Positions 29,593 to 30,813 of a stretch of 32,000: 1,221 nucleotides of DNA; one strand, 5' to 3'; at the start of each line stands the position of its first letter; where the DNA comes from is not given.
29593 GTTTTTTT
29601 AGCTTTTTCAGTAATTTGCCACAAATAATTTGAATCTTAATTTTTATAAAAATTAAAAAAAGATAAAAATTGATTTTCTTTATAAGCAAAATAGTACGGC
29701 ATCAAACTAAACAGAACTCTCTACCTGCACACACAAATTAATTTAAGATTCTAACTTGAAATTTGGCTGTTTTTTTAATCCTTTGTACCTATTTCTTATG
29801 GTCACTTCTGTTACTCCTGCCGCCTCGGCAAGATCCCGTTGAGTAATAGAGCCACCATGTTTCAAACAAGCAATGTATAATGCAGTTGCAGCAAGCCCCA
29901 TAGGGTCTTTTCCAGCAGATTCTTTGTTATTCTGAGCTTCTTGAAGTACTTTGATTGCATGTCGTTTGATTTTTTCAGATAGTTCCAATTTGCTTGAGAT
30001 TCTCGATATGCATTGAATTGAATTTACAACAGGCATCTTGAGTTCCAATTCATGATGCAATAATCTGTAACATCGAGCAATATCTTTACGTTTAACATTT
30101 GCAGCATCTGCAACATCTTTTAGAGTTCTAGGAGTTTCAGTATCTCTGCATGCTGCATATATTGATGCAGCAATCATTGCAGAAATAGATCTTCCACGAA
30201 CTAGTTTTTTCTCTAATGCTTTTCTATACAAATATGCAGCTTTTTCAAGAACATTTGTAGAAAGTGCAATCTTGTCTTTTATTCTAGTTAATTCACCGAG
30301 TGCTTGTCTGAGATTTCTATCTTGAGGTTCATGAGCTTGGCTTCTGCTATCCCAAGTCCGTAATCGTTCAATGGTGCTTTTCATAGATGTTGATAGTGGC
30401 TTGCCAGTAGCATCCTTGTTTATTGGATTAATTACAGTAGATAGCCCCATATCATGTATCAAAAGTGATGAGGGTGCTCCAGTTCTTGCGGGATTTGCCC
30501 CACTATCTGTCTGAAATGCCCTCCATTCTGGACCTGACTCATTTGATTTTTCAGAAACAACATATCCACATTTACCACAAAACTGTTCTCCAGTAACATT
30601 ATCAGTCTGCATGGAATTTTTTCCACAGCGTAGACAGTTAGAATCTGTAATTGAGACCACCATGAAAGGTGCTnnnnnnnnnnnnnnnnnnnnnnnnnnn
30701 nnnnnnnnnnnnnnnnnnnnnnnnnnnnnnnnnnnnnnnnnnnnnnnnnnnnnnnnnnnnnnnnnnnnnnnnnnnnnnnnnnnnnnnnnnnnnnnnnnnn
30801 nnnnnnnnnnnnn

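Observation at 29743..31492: Same-strand string Alba / C2H2-like miniprotein / Cys-rich miniprotein / helical miniprotein / TFB-3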

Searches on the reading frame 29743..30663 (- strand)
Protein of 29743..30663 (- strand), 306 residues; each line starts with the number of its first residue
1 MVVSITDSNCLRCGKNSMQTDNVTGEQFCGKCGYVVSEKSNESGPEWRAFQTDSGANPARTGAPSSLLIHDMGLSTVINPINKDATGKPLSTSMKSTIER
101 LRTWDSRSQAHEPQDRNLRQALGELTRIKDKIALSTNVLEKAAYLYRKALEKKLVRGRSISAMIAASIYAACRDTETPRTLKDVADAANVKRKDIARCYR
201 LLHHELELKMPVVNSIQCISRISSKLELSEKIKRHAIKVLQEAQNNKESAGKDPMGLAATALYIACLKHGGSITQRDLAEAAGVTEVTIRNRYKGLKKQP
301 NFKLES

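Call 5: search_protein_families(library=pfam, max_evalue=1, proteins=[window:29743-30663:-])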
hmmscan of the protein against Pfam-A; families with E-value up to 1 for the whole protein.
window:29743-30663:- (306 aa): 22 families
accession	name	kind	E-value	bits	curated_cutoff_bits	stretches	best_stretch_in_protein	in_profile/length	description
PF00382.24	TFIIB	-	5e-42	142.3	23.6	2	209-298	2-91/92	Transcription factor TFIIB repeat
PF08271.17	Zn_Ribbon_TF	-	1.3e-10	41.1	29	1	10-50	3-43/43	TFIIB zinc-binding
PF13404.12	HTH_AsnC-type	-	6.5e-05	23.1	27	1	264-296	9-41/42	AsnC-type helix-turn-helix domain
PF00134.28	Cyclin_N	-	0.00019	21.6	23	1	111-208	24-124/127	Cyclin, N-terminal domain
PF22109.2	Zn_ribbon_tTFIIB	-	0.00031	21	28.6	1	9-36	11-39/40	Transcription factor IIB, zinc ribbon, Trypanosome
PF08279.18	HTH_11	-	0.0021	18.4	25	1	265-298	7-41/55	HTH domain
PF01381.28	HTH_3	-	0.0039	17.6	23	1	273-302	10-38/55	Helix-turn-helix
PF01907.25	Ribosomal_L37e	-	0.0055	17.2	27.6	1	9-39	17-42/53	Ribosomal protein L37e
PF13542.12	HTH_Tnp_ISL3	-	0.012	15.6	27.4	0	271-294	26-48/51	Helix-turn-helix domain of transposase family ISL3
PF21715.3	CggR_N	-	0.019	15.1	30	0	272-299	17-44/71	CggR N-terminal DNA binding domain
PF02984.24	Cyclin_C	-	0.02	15.3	22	0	163-206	46-90/119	Cyclin, C-terminal domain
PF04545.22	Sigma70_r4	-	0.025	14.5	24.1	0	272-294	20-42/50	Sigma-70, region 4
PF13545.12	HTH_Crp_2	-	0.026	14.9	27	1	272-298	22-48/70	Crp-like helix-turn-helix domain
PF13412.12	HTH_24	-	0.049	13.7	21.9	1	266-294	11-39/48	Winged helix-turn-helix DNA-binding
PF13240.11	Zn_Ribbon_1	-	0.062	13.6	25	1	21-34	8-21/23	zinc-ribbon domain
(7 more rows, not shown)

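Call 8: find_related_loci(query=window:29743-30663:-, collection=genome_contigs, flank=8000)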
Query window:29743-30663:- (306 aa) in genome_contigs; peptide patterns used: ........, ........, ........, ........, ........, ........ (x = any residue, [..] = any of these).
225 stretches matched a pattern; 63 encode a relative of the query (tblastn E <= 1e-3); 63 distinct loci.
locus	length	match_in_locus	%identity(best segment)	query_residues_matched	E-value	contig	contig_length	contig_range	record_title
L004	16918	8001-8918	89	1-306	0e+0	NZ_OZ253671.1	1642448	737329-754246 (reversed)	MAG: Nitrosopumilus sp. isolate a7174fe6-efbc-48e7-936d-e4c6e82819a1 chromosome 1, complete sequence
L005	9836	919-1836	88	1-306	0e+0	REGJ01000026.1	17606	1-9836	MAG: Nitrosopumilus sp. isolate GoM_MAG5 NODE_1257_length_17606_cov_19.681103, whole genome shotgun sequence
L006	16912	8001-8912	87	1-304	0e+0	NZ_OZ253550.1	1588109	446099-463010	MAG: Nitrosopumilus sp. isolate b6ab8db1-e288-4189-af5a-9604fbca7118 chromosome 1, complete sequence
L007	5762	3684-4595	84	1-305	0e+0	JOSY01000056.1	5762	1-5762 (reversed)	Marine Group I thaumarchaeote SCGC AAA799-D11 AAA799D11_111, whole genome shotgun sequence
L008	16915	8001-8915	83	1-305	8e-177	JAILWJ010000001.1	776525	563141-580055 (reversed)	MAG: Nitrosarchaeum sp. isolate ECS25A1 ECS25A1_1, whole genome shotgun sequence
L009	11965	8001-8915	83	1-305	4e-176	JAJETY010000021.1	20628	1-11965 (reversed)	MAG: Nitrosopumilus sp. isolate SFB3 b18_orig_k141_376273_length_20628_cov_16.9743, whole genome shotgun sequence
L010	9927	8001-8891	84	1-297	1e-174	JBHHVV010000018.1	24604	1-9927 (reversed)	MAG: Nitrosopumilus sp. isolate S.4.sp1_bin.32 NODE_597_length_24604_cov_15.069616, whole genome shotgun sequence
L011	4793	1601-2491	83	1-297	3e-178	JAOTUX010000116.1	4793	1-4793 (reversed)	MAG: Nitrosopumilus sp. isolate 13_May_SF_Bin26 13_May_SF_Bin26_scaffold_18407_c1, whole genome shotgun sequence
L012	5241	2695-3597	82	1-301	1e-176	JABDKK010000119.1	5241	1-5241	MAG: Nitrosopumilus sp. isolate SS_bin_47 k127_1967978, whole genome shotgun sequence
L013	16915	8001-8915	82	1-305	9e-174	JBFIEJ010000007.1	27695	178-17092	MAG: Nitrosopumilus sp. isolate Mix_sand11.2021.09.D.78 k141_1004909_length_27695_cov_24.0175, whole genome shotgun sequ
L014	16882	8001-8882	84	6-299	3e-173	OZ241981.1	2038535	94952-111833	MAG: Nitrosopumilus sp. isolate eb6070b7-b3a7-45a2-b86f-918436be457c genome assembly, chromosome: 1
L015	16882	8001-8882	84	10-303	4e-173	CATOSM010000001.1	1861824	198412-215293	MAG: uncultured Candidatus Nitrosopumilus sp. isolate 29923d23-9274-4d90-ac20-21b5014b58ae genome assembly, contig: cont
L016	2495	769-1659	83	1-297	0e+0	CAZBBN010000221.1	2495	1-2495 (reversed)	MAG TPA_asm: uncultured Nitrosopumilaceae archaeon isolate SRP216583_co1_260 genome assembly, contig: NODE_54637_length_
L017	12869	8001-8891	83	1-297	1e-172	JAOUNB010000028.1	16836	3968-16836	MAG: Nitrosopumilus sp. isolate 8_1_July_SF_Bin59 8_1_July_SF_Bin59_scaffold_1155_c1, whole genome shotgun sequence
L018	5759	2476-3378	82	3-303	4e-175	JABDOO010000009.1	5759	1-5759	MAG: Nitrosopumilus sp. isolate Site_A32 k127_385775, whole genome shotgun sequence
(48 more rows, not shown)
